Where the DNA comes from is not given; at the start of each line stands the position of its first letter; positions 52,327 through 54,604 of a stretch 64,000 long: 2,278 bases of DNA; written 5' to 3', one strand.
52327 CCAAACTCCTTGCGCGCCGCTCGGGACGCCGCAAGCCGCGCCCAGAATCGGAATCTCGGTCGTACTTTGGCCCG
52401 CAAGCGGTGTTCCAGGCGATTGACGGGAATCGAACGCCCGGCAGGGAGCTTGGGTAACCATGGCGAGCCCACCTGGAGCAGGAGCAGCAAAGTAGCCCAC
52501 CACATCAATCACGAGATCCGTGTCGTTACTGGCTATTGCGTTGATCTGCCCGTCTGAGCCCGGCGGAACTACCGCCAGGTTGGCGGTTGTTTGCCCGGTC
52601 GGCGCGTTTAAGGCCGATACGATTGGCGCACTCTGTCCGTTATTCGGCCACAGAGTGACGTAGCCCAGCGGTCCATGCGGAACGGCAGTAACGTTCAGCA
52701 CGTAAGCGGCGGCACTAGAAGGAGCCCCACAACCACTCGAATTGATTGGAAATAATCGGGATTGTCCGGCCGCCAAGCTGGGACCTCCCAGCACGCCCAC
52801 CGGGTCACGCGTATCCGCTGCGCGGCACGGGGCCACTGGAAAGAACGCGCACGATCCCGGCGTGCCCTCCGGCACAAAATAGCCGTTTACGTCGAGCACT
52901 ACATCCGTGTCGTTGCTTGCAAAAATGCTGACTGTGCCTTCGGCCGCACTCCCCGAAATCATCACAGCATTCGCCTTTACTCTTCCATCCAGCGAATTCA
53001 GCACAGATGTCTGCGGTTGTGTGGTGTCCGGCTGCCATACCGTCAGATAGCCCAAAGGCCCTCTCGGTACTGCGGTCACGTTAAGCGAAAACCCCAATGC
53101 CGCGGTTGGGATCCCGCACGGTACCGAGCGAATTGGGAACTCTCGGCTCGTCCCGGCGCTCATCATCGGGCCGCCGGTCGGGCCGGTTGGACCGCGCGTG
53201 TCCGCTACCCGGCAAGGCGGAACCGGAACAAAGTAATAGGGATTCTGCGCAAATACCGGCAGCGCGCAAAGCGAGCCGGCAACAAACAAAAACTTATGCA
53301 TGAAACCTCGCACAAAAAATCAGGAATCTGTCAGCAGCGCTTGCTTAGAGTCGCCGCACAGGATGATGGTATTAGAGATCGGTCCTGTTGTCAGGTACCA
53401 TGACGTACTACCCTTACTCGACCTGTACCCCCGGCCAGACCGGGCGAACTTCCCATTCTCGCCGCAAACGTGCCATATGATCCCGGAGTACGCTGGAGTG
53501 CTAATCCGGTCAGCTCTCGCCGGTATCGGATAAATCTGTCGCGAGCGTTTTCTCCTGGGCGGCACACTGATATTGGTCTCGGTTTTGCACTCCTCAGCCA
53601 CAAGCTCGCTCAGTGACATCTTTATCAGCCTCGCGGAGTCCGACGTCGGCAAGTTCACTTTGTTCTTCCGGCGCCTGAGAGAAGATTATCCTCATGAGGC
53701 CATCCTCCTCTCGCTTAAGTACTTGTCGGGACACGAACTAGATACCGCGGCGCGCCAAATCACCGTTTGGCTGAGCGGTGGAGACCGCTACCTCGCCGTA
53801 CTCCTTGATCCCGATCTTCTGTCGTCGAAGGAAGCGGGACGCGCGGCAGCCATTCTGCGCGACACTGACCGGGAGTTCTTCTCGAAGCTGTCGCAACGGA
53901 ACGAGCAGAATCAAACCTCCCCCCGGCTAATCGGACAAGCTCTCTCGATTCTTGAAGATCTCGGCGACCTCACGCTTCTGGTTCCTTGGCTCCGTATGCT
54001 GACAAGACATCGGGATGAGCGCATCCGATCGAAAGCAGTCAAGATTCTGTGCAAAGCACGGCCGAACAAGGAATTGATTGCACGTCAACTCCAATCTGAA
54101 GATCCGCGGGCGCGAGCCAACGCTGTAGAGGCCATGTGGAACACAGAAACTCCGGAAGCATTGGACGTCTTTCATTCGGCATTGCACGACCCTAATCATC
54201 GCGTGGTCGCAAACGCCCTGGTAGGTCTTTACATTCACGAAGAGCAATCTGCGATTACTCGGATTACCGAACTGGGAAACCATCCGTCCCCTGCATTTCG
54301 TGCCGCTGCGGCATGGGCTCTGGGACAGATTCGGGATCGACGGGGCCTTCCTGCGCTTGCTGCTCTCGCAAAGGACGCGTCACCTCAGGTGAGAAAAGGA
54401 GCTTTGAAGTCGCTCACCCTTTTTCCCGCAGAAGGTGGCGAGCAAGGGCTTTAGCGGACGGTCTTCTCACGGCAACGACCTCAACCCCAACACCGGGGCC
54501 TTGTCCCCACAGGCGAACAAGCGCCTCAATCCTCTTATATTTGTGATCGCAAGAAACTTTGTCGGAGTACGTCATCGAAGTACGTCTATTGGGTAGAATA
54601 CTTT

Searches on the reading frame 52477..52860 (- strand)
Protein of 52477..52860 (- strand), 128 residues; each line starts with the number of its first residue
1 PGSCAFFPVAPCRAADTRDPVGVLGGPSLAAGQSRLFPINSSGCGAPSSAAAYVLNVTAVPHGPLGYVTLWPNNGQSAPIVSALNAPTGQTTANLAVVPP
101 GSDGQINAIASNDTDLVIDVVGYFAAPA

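Call 40: search_protein_families(library=pfam, proteins=[window:52477-52860:-], max_evalue=10)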
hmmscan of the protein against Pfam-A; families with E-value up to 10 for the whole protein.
window:52477-52860:- (128 aa): 0 families

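Call 44: predict_structure(alignment_id=A3)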
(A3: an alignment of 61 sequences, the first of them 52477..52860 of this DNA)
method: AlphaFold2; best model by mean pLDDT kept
length: 128 residues; sequences in the alignment: 61
mean_pLDDT: 92.8   pTM: 0.86
mean pLDDT of the five models: 92.8, 92.0, 91.3, 90.7, 90.5
residues with pLDDT >= 90: 100; 70-90: 26; 50-70: 1; < 50: 1
segments of 3 or more residues with pLDDT < 50: none
pLDDT, mean of each block of 10 residues (from residue 1): 86 96 90 93 90 97 97 86 94 96 92 98 92
secondary structure, 60 per line:
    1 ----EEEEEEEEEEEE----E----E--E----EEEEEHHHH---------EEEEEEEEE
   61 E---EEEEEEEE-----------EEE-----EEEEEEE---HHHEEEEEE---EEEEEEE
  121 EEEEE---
elements in order: E5-16 E34-38 H39-42 E52-61 E65-72 E84-86 E92-98 E105-110 E114-125

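Call 46: fold_search(model_id=the predicted structure, library=pdb)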
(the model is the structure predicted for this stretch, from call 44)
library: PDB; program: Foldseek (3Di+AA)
matches with E <= 10: 1518; with E <= 0.001: 1
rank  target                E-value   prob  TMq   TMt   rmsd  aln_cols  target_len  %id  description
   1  8ok3                  9.2e-04  1.00  0.57  0.60   4.6       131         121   14  Structure of the C-terminal domain of the Bdellovibrio bacteriovorus Bd2133 fibre (released 2023-10-25)
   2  8ond_A                2.3e-03  1.00  0.59  0.25   4.3       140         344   13  Structure of the C-terminal domains of the Bdellovibrio bacteriovorus Bd2133 fibre (released 2023-10-25)
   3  4y6t_A                5.6e-03  1.00  0.47  0.43   6.2       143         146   11  Structure of Tobacco streak virus coat protein dimer at 2.4 Angstroms resolution (released 2016-01-20)
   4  4d0q                  5.6e-03  0.99  0.37  0.31   6.0       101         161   15  Hyaluronan Binding Module of the Streptococcal Pneumoniae Hyaluronate Lyase (released 2014-08-06)
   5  7dou_4                1.1e-02  0.97  0.41  0.42   6.9       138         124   13  Trimeric cement protein structure of Helicobacter pylori bacteriophage KHP40 (released 2021-10-27)
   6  5bkl_L                1.1e-02  0.99  0.48  0.41   5.3       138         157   12  Crystallographic structure of the cubic crystal form of STMV (77.9 degree rotation) grown from NaCl (released 2021-12-15)
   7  4nia_A                1.5e-02  0.93  0.38  0.35   6.9       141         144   11  Satellite Tobacco Mosaic Virus Refined at room temperature to 1.8 A Resolution using NCS Restraints (released 2014-09-10)
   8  5by3                  1.7e-02  0.99  0.43  0.10   5.0       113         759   12  A novel family GH115 4-O-Methyl-alpha-glucuronidase, BtGH115A, with specificity for decorated arabinogalactans (released 2015-07-22)
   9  8x8h_A                1.7e-02  0.98  0.42  0.38   9.9       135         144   12  A carbohydrate binding domain of a putative pectate lyase (released 2024-12-04)
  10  7rrm_A                1.7e-02  0.94  0.37  0.44   7.2       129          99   13  Structure of the human TMED1 (p24gamma1) Golgi dynamics Domain (released 2021-10-20)
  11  7m3t_N                1.8e-02  0.97  0.44  0.40   5.8       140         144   14  Crystallographic structure of a cubic crystal of STMV (80.7 degree rotation about 111) grown from chloride (released 2021-12-15)
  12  6tid_AAA              1.8e-02  0.77  0.34  0.33   8.5       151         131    7  Structure of the N terminal domain of Bc2L-C lectin (1-131) in complex with H-type 1 antigen (released 2020-01-22)
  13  4d8m                  1.9e-02  0.97  0.41  0.12   6.2       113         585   13  Crystal structure of Bacillus thuringiensis Cry5B nematocidal toxin (released 2012-12-19)
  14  1a34_A                1.9e-02  0.90  0.37  0.34   7.0       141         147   11  SATELLITE TOBACCO MOSAIC VIRUS/RNA COMPLEX (released 1998-04-29)
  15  5bkq_G                2.0e-02  0.98  0.46  0.41   5.4       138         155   12  Crystallographic structure of a cubic form of STMV grown from nitrate (released 2021-12-15)
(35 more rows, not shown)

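Call 62: search_protein_representatives(alignment_id=A4)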
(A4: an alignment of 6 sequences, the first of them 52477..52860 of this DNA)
Query: 6 sequences, 128 profile positions. Proteins with E-value up to 0.001 (for the whole library): 31525; up to 1e-10: 20923; up to 1e-30: 7476. The best 150 are listed.
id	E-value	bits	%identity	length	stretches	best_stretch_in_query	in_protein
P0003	5.5e-171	575.9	-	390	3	2-128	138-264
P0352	2.9e-140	476.6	-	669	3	3-128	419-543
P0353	3.5e-136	463.4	-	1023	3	3-126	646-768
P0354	3.6e-135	460.1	-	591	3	3-128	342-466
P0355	3.8e-135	460.0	-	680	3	3-127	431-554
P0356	7.2e-135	459.2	-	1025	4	4-126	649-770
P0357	7.7e-134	455.8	-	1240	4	1-127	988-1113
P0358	1.1e-133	455.4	-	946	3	2-125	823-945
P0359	1.4e-133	455.0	-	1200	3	5-127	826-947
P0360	3.3e-133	453.8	-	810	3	2-128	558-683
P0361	5.0e-133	453.2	-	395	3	3-127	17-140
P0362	5.2e-133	453.1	-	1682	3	2-128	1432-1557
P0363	6.2e-133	452.9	-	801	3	2-128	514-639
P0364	7.9e-133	452.6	-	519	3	4-128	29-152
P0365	1.1e-132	452.2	-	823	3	2-127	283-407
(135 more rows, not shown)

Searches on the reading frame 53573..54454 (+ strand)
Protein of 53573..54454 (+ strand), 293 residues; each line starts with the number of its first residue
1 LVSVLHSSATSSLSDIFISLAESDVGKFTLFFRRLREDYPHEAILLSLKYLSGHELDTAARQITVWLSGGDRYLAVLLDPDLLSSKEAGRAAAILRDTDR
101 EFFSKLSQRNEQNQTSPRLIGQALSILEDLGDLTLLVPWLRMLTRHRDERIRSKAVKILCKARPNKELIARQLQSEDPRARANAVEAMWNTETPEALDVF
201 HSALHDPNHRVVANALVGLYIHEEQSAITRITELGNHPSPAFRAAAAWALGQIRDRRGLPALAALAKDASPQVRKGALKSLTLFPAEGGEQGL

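Call 4: search_protein_families(library=pfam, proteins=[window:53573-54454:+], max_evalue=0.01)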
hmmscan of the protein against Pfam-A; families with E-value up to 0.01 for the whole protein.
window:53573-54454:+ (293 aa): 5 families
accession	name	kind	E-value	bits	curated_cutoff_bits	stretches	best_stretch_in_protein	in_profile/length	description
PF13646.12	HEAT_2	-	7.3e-23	81.1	27.7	2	233-282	7-56/88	HEAT repeats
PF02985.28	HEAT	-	6.7e-13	48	23.5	0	231-253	5-27/31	HEAT repeat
PF13513.12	HEAT_EZ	-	6.6e-07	30.2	27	1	223-253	25-55/55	HEAT-like repeat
PF03130.22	HEAT_PBS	-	6.2e-06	26.7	20.9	1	243-268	2-27/27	PBS lyase HEAT-like repeat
PF00514.29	Arm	-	1.1e-05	25.8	20.6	0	171-190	19-38/41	Armadillo/beta-catenin-like repeat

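Call 5: search_protein_families(library=ncbifam, proteins=[window:53573-54454:+], max_evalue=0.01)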
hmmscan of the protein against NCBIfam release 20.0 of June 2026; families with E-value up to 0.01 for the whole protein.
window:53573-54454:+ (293 aa): 7 families
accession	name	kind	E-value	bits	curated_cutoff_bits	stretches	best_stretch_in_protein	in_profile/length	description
NF010374.0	PRK13800.1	equivalog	7.6e-08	31.1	1196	1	151-282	669-801/898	fumarate reductase/succinate dehydrogenase flavoprotein subunit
NF045915.1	PhycobilmeDegNblB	equivalog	8.9e-08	31.9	300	0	241-284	145-188/214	phycobilisome degradation protein NblB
TIGR02270.1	TIGR02270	subfamily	7.6e-05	21.9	206.8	1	167-284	57-174/410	TIGR02270 family protein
NF058505.1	phyc_lyase_CpeY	equivalog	0.00012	20.9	600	0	177-278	65-167/419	C-phycoerythrin alpha-cysteine-82 phycoerythrobilin lyase CpeY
NF045662.1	DVU0298_fam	equivalog_domain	0.00022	20.9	75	0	227-270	146-189/213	DVU0298 family protein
NF058515.1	phyc_lyase_CpcF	equivalog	0.00025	20.7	220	1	168-282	3-117/200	C-phycocyanin alpha-cysteine-84 phycocyanobilin lyase subunit CpcF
NF007244.0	PRK09687.1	equivalog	0.00067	19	275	0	239-279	142-182/285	putative lyase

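Call 29: find_homologous_proteins(query=window:53573-54454:+)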
Query window:53573-54454:+ (293 aa): 111 proteins with E <= 0.001 among 8000 candidates.
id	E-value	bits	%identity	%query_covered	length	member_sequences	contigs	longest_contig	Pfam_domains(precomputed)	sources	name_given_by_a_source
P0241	1.6e-186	636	100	100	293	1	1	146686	PF00514.30,PF02985.29,PF03130.23,PF13513.13,PF13646.13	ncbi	-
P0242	1.3e-109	384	63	96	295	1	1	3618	PF02985.29,PF13513.13,PF13646.13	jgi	jgi:HEAT repeat protein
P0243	1.2e-79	286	49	93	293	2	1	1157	PF02985.29,PF03130.23,PF13646.13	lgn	-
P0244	1.2e-77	279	50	95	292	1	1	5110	PF00514.30,PF02985.29,PF13646.13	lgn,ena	-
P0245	1.2e-77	279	49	95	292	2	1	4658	PF02985.29,PF03130.23,PF13646.13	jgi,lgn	jgi:HEAT repeat protein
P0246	2.9e-77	278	51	92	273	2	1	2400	PF02985.29,PF03130.23,PF13646.13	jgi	jgi:HEAT repeat protein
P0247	4.9e-75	271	51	90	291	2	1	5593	PF02985.29,PF13646.13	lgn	-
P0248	1.2e-73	266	47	96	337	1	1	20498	PF02985.29,PF13646.13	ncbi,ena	-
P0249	4.7e-72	261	48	96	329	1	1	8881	PF00514.30,PF02985.29,PF03130.23,PF13646.13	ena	-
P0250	4.7e-71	257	50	86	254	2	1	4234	PF02985.29,PF13646.13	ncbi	-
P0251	5.0e-71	257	45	92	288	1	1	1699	PF02985.29,PF13513.13,PF13646.13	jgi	jgi:HEAT repeats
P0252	3.5e-70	255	45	95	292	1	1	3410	PF02985.29,PF13646.13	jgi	jgi:HEAT repeats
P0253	4.1e-70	254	46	91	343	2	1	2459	PF00514.30,PF02985.29,PF13513.13,PF13646.13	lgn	-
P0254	9.0e-69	250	45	90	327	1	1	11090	PF02985.29,PF03130.23,PF13646.13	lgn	-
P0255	2.0e-68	249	44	94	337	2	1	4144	PF00514.30,PF02985.29,PF03130.23,PF13513.13,PF01602.27,PF13646.13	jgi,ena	jgi:HEAT repeat protein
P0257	7.3e-66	240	48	85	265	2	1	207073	PF12717.14,PF02985.29,PF03130.23,PF13646.13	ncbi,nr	ncbi:MAG: hypothetical protein JOY54_08495 [Acidobacteriaceae bacterium]|nr:hypothetical protein [Ac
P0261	2.8e-63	232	43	95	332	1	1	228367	PF02985.29,PF13646.13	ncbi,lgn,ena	-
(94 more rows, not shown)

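Call 30: find_encoding_contigs(protein=P0261, flank=8000, max_places=1)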
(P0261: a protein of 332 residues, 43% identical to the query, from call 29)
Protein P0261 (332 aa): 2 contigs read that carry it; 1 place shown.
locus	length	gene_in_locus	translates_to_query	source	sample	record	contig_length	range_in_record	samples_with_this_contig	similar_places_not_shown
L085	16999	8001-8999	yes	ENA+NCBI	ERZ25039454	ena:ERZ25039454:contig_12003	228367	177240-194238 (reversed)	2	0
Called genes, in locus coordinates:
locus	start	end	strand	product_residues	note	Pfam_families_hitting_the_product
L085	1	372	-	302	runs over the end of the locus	PF20511:PMI_typeI_cat (weak)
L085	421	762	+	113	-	-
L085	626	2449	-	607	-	PF00501:AMP-binding, PF23562:AMP-binding_C_3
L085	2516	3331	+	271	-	PF18306:LDcluster4, PF03641:Lysine_decarbox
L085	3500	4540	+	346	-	-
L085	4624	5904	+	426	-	-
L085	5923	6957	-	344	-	PF04613:LpxD, PF00132:Hexapep (weak), PF25084:LbH_EIF2B (faint), PF25087:GMPPB_C, PF00132:Hexapep (weak)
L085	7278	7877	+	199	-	-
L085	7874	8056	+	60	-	-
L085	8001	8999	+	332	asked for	PF02985:HEAT (faint), PF13646:HEAT_2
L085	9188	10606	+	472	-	PF25919:BSH_CusB (faint), PF00364:Biotin_lipoyl (faint), PF25917:BSH_RND (weak), PF25973:BSH_CzcB (faint), PF25984:BSH_YknX (faint), PF25990:Beta-barrel_YknX, PF25989:YknX_C (weak)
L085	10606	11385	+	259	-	PF00005:ABC_tran, PF02463:SMC_N (faint), PF13304:AAA_21 (faint)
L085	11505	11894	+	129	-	PF00072:Response_reg, PF23198:PDE8A_N (weak)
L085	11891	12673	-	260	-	PF00005:ABC_tran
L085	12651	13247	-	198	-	PF12804:NTP_transf_3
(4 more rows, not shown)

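Call 31: find_encoding_contigs(protein=P0257, flank=8000, max_places=1)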
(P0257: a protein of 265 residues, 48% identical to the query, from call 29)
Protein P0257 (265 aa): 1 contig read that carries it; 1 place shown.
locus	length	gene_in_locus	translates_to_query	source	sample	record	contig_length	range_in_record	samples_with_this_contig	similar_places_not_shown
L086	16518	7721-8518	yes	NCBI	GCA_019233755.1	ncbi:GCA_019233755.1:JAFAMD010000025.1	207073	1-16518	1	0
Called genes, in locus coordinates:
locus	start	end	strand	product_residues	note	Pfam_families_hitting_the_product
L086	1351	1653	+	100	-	-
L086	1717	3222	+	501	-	PF08240:ADH_N, PF00107:ADH_zinc_N, PF13602:ADH_zinc_N_2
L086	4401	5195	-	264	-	PF04796:RepA_C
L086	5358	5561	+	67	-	PF12728:HTH_17 (faint)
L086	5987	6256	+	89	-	PF12728:HTH_17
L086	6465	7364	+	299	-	PF14659:Phage_int_SAM_3 (weak), PF00589:Phage_integrase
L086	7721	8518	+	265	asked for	PF03130:HEAT_PBS (faint), PF12717:Cnd1 (faint), PF02985:HEAT (faint), PF13646:HEAT_2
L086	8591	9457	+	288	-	PF00034:Cytochrom_C, PF13442:Cytochrome_CBB3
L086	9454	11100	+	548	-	PF01011:PQQ, PF13360:PQQ_2, PF13570:Beta-prop_ACSF4 (faint), PF13360:PQQ_2, PF01011:PQQ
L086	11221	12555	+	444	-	PF02746:MR_MLE_N (weak), PF13378:MR_MLE_C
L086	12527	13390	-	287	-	PF01261:AP_endonuc_2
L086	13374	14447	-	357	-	PF00404:Dockerin_1 (faint), PF01839:FG-GAP (faint), PF21955:CarG-like (faint), PF13517:FG-GAP_3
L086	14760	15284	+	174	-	PF04140:ICMT, PF04191:PEMT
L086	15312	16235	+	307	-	PF01261:AP_endonuc_2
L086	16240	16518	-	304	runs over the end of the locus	PF00701:DHDPS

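Call 32: find_encoding_contigs(protein=P0248, flank=8000, max_places=1)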
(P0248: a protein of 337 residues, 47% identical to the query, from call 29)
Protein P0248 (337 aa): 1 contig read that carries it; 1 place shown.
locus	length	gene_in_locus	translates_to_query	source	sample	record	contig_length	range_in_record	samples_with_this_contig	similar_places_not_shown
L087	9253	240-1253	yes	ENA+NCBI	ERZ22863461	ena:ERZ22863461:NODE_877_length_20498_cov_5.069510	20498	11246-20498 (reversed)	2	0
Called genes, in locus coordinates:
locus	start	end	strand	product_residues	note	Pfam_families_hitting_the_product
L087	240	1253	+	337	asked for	PF02985:HEAT (faint), PF13646:HEAT_2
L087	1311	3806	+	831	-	-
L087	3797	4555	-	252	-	PF02602:HEM4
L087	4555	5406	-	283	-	PF01379:Porphobil_deam, PF03900:Porphobil_deamC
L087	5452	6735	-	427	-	PF05201:GlutR_N, PF01488:Shikimate_DH, PF03807:F420_oxidored (weak), PF13241:NAD_binding_7 (weak), PF00745:GlutR_dimer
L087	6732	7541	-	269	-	PF01578:Cytochrom_C_asm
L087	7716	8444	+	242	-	PF00106:adh_short, PF08659:KR, PF13561:adh_short_C2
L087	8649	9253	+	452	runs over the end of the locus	PF07724:AAA_2, PF13401:AAA_22 (weak), PF07728:AAA_5 (weak), PF10431:ClpB_D2-small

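Call 70: find_encoding_contigs(protein=P0242, flank=5000, max_places=2)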
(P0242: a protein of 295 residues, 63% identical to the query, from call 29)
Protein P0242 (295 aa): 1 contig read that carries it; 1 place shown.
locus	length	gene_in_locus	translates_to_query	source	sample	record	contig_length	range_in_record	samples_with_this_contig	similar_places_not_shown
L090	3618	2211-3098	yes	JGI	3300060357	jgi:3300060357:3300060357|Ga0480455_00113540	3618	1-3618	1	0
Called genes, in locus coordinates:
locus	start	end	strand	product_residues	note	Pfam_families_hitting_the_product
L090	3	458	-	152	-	?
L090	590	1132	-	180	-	PF04191:PEMT, PF04140:ICMT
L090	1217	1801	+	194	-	-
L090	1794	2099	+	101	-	PF13601:HTH_34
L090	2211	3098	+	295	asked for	PF13513:HEAT_EZ (faint), PF02985:HEAT (faint), PF13646:HEAT_2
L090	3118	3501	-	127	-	PF00072:Response_reg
